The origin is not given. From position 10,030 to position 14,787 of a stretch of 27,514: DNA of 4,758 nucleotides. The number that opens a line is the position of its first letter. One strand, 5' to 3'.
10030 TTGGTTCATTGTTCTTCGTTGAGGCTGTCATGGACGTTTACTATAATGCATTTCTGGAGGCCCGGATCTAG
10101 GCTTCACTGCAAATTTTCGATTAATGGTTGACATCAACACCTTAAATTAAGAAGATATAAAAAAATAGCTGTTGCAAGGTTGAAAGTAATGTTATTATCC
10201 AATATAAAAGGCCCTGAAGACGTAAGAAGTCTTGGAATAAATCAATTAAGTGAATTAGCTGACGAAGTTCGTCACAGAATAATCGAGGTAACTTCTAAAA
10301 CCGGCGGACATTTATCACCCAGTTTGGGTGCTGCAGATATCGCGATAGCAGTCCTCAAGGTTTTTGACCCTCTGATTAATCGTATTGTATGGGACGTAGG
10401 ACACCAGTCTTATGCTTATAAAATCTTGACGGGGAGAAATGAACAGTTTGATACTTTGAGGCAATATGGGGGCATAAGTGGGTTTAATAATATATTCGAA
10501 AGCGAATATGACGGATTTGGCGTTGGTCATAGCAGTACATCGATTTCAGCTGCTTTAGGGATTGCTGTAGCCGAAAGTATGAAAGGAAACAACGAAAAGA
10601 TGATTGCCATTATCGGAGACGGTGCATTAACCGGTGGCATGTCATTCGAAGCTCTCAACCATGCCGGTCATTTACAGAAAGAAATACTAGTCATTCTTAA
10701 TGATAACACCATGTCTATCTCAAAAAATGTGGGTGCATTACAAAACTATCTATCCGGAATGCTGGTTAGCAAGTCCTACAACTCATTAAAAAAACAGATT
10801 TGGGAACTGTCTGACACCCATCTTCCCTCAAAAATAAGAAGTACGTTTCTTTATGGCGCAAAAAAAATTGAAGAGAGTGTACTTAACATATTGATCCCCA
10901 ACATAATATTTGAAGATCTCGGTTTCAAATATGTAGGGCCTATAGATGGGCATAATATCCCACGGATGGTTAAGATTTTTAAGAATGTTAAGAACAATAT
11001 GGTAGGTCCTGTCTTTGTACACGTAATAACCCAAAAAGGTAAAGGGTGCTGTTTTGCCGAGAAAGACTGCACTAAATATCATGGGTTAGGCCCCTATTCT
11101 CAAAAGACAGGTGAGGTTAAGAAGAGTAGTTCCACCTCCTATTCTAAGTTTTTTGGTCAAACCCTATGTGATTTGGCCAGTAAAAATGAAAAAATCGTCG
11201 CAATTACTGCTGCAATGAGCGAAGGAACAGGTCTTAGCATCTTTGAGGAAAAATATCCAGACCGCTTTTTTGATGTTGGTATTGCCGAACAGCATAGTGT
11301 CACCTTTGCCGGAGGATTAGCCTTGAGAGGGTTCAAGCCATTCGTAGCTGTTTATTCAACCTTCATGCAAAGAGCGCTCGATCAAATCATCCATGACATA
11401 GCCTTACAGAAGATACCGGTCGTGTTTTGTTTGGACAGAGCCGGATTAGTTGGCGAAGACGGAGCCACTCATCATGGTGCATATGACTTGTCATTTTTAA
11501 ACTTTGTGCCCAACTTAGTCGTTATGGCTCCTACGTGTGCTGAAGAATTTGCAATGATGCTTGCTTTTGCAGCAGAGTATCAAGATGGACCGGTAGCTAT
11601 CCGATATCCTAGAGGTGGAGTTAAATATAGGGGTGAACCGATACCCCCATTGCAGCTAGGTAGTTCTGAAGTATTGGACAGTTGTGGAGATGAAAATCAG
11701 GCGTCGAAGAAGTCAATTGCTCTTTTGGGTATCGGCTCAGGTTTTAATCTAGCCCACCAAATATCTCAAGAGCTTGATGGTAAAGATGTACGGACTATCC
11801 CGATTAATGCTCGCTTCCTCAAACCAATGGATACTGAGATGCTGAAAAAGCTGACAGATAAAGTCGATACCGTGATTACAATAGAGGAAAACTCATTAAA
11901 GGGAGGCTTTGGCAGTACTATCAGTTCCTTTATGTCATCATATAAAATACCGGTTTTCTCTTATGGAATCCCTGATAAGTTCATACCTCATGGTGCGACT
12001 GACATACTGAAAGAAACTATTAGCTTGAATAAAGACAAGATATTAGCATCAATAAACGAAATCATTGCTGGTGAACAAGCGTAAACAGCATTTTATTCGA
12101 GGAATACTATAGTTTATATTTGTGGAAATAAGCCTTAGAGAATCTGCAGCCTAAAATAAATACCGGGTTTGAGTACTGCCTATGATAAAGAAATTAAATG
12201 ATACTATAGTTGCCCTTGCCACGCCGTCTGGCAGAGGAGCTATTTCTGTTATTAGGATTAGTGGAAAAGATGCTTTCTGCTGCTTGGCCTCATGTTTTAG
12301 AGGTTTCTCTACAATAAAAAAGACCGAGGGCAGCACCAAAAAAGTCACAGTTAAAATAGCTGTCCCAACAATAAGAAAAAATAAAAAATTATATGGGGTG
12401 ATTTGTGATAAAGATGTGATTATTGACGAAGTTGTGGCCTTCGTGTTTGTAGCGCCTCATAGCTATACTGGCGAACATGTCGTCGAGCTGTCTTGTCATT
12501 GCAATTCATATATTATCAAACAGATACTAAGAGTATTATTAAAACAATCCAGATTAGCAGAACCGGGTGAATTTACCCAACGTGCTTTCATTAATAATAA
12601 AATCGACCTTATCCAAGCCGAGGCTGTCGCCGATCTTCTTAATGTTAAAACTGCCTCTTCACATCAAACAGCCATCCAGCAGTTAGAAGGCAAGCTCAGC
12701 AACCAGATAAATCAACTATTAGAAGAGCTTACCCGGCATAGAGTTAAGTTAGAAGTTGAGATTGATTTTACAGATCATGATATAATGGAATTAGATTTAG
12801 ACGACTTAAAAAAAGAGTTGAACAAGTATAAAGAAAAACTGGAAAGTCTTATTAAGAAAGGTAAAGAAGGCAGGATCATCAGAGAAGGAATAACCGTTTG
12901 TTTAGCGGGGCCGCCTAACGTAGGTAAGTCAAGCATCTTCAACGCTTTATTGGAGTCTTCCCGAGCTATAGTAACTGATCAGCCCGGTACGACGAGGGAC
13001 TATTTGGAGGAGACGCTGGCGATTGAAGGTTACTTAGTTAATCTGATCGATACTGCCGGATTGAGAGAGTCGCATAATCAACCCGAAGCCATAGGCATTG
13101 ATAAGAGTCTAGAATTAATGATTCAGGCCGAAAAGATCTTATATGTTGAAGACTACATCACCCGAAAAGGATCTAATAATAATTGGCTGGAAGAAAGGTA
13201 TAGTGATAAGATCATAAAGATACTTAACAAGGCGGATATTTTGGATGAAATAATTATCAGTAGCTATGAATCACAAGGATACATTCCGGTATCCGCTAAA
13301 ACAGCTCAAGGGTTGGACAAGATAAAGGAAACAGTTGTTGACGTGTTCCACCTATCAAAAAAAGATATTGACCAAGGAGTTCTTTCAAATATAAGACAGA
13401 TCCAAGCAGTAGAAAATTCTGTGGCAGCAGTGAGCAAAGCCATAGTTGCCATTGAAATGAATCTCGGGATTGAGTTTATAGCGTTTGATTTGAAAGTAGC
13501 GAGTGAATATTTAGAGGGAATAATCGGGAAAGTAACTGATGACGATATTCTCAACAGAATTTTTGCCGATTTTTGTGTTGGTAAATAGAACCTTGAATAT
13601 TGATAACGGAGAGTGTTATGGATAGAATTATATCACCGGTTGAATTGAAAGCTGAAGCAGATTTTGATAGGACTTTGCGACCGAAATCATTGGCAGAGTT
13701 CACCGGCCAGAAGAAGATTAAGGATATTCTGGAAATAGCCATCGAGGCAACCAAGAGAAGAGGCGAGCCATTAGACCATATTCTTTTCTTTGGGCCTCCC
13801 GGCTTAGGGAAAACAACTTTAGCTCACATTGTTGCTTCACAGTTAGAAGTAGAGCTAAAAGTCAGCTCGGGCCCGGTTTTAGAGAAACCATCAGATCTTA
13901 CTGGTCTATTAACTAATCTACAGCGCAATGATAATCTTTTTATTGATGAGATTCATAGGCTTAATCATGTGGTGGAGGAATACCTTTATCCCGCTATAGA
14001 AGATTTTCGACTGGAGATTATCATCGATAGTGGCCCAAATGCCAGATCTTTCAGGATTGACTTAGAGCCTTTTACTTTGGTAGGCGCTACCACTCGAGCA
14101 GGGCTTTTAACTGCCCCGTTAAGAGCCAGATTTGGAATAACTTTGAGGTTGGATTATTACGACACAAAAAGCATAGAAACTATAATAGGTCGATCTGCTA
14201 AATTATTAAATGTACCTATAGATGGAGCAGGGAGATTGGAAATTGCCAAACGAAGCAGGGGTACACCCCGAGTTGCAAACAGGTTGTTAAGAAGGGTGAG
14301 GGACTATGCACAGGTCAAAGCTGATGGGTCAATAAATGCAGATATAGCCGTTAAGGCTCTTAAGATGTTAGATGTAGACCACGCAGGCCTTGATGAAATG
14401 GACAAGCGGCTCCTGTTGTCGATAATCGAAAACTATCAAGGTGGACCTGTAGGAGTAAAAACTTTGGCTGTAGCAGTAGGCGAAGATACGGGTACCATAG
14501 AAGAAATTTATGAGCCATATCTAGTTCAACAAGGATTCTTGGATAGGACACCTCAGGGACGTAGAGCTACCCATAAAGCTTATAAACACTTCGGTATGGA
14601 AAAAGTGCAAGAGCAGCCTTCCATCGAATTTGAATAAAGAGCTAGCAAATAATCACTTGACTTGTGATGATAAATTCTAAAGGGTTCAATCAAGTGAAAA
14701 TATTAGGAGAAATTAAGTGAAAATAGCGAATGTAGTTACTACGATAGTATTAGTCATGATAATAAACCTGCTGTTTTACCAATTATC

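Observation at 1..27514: Window is bracketed by inverted copies of a tandem 38-bp repeat family (2 units left, 3 units right)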

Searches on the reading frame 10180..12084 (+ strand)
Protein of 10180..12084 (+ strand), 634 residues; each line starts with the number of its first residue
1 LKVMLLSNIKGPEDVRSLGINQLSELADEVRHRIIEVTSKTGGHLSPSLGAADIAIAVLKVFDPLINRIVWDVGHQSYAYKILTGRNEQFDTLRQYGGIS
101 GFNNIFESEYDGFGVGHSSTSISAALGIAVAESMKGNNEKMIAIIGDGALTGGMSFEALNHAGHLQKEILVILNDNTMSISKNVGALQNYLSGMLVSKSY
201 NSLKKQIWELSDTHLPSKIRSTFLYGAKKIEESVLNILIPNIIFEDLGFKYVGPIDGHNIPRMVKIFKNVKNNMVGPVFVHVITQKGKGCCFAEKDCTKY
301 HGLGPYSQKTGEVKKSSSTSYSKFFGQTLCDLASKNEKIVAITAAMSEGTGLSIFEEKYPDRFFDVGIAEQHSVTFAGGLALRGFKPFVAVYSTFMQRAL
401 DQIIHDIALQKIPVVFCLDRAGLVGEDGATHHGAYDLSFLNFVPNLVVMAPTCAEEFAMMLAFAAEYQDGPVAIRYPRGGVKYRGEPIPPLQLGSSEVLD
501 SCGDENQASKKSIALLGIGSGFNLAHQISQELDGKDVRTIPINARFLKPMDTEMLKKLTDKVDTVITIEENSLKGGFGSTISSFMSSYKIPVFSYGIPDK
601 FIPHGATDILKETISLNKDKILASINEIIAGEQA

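Call 7: search_protein_families(library=ncbifam, proteins=[window:10180-12084:+], max_evalue=0.00001)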
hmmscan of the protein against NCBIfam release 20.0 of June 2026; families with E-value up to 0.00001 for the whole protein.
window:10180-12084:+ (634 aa): 11 families
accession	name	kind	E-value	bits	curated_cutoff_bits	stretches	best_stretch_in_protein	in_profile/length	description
TIGR00204.1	dxs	equivalog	9.4e-227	754.4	465.95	1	7-629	2-615/616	1-deoxy-D-xylulose-5-phosphate synthase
NF003933.0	PRK05444.2-2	equivalog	6.8e-176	586.3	395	1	2-628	4-604/606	1-deoxy-D-xylulose-5-phosphate synthase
NF008968.0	PRK12315.1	subfamily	1e-154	516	510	2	242-629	202-581/582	1-deoxy-D-xylulose-5-phosphate synthase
NF004559.0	PRK05899.2-5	equivalog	1.1e-56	192.3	488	2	308-630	307-625/627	transketolase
NF004556.0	PRK05899.2-2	equivalog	1.5e-29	102.8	575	1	315-629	318-638/639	transketolase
TIGR00232.1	tktlase_bact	equivalog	1.3e-21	76.7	682.25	1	312-571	341-604/654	transketolase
NF004558.0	PRK05899.2-4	equivalog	2.2e-21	75.9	788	1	327-629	352-650/651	transketolase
NF006667.0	PRK09212.1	subfamily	2.8e-12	46.2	321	1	355-587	45-278/327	pyruvate dehydrogenase complex E1 component subunit beta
TIGR03181.1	PDH_E1_alph_x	equivalog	1.2e-08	34.2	411.35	1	120-184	126-190/341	pyruvate dehydrogenase (acetyl-transferring) E1 component subunit alpha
NF008854.0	PRK11892.1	equivalog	8.7e-08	31.3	454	1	355-584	183-414/464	pyruvate dehydrogenase complex E1 component subunit beta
TIGR03182.1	PDH_E1_alph_y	equivalog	3e-07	29.7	393.85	1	114-182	108-176/315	pyruvate dehydrogenase (acetyl-transferring) E1 component subunit alpha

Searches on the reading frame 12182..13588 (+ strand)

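Call 7: search_protein_families(library=ncbifam, proteins=[window:12182-13588:+], max_evalue=0.00001)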
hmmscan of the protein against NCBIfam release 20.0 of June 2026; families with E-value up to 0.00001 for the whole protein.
window:12182-13588:+ (468 aa): 14 families
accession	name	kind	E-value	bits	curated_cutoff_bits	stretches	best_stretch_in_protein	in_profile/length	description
NF003661.0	PRK05291.1-3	equivalog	3.2e-107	359.7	380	1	6-468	3-448/448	tRNA uridine-5-carboxymethylaminomethyl(34) synthesis GTPase MnmE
TIGR00450.1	mnmE_trmE_thdF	equivalog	7.9e-101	338.3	252.6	1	13-468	1-446/446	tRNA uridine-5-carboxymethylaminomethyl(34) synthesis GTPase MnmE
TIGR03594.1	GTPase_EngA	equivalog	1.1e-24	87.2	306.7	1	219-407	174-364/432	ribosome biogenesis GTPase Der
TIGR03918.1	GTP_HydF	equivalog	3.1e-18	65.8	325.55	1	237-392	8-170/392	[FeFe] hydrogenase H-cluster maturation GTPase HydF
NF000908.1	PRK00089.1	equivalog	4.1e-18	65.7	237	1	238-394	5-172/291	GTPase Era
TIGR00231.1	small_GTP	domain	1.5e-17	63.9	42.5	1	237-385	4-162/164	GTP-binding protein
TIGR03596.1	GTPase_YlqF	equivalog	3.9e-14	52.7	208.2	1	212-305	94-184/276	ribosome biogenesis GTPase YlqF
NF007071.0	PRK09518.1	equivalog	3.9e-14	52.1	953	1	219-299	427-507/706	bifunctional cytidylate kinase/GTPase Der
NF002828.0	PRK03003.1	equivalog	1.4e-13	50.3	631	1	221-300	198-277/477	ribosome biogenesis GTPase Der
TIGR03156.1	GTP_HflX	equivalog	4e-10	39.1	216.75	1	203-386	153-348/351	GTPase HflX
TIGR00436.1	era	equivalog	4.2e-08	32.9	116.25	1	238-331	2-95/270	GTPase Era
TIGR03597.1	GTPase_YqeH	equivalog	6.3e-07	28.9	297.4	1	172-306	97-227/361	ribosome biogenesis GTPase YqeH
TIGR03598.1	GTPase_YsxC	equivalog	1.1e-06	28.4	124.45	1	235-273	17-56/186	ribosome biogenesis GTP-binding protein YihA/YsxC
TIGR00437.1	feoB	equivalog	2.4e-06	26.6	315.65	1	243-294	1-51/594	ferrous iron transport protein B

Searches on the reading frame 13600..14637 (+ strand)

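Call 8: search_protein_families(library=ncbifam, proteins=[window:13600-14637:+], max_evalue=0.00001)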
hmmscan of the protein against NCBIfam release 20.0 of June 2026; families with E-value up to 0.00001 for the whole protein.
window:13600-14637:+ (345 aa): 20 families
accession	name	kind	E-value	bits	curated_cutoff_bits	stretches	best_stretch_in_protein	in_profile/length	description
NF000868.0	PRK00080.1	equivalog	1.8e-149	497.2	282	1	17-335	10-328/330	Holliday junction branch migration DNA helicase RuvB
TIGR00635.1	ruvB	equivalog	8.9e-137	455.2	299.05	1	29-333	1-305/305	Holliday junction branch migration DNA helicase RuvB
NF009883.0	PRK13341.1-4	equivalog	1e-11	43.5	668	1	16-141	15-144/729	AAA family ATPase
NF009881.0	PRK13341.1-2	equivalog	1.6e-11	42.9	651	1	17-137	13-137/736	AAA family ATPase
NF003230.0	PRK04195.1-6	equivalog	6.2e-10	38.3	441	1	26-84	8-65/494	replication factor C large subunit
NF009882.0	PRK13341.1-3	equivalog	9.1e-10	37.2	1197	1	19-142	17-144/734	AAA family ATPase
NF003233.0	PRK04195.2-3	equivalog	2.2e-09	36.7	471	1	26-83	7-63/504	replication factor C large subunit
TIGR02397.1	dnaX_nterm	equivalog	9.3e-09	35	250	1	22-86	4-64/355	DNA polymerase III subunit gamma/tau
TIGR02903.1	spore_lon_C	equivalog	2.6e-08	32.9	678.8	0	21-80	143-197/615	Lon family ATP-dependent protease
NF003229.0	PRK04195.1-5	equivalog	7.2e-08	31.5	280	1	27-86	12-72/413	replication factor C large subunit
NF011523.0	PRK14962.1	equivalog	8.9e-08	31.3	576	1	24-92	6-70/474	DNA polymerase III subunits gamma and tau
NF003226.0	PRK04195.1-1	equivalog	3.3e-07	29.6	588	1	26-86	8-68/405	replication factor C large subunit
NF001679.0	PRK00440.1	equivalog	8e-07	28.4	303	1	26-82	12-63/322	replication factor C small subunit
NF011514.0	PRK14953.1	equivalog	1.7e-06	27.3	536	1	21-85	5-65/488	DNA polymerase III subunits gamma and tau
NF042959.1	IteA_antiphage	equivalog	3.2e-06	26.5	510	0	60-86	127-153/367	anti-phage ATPase IteA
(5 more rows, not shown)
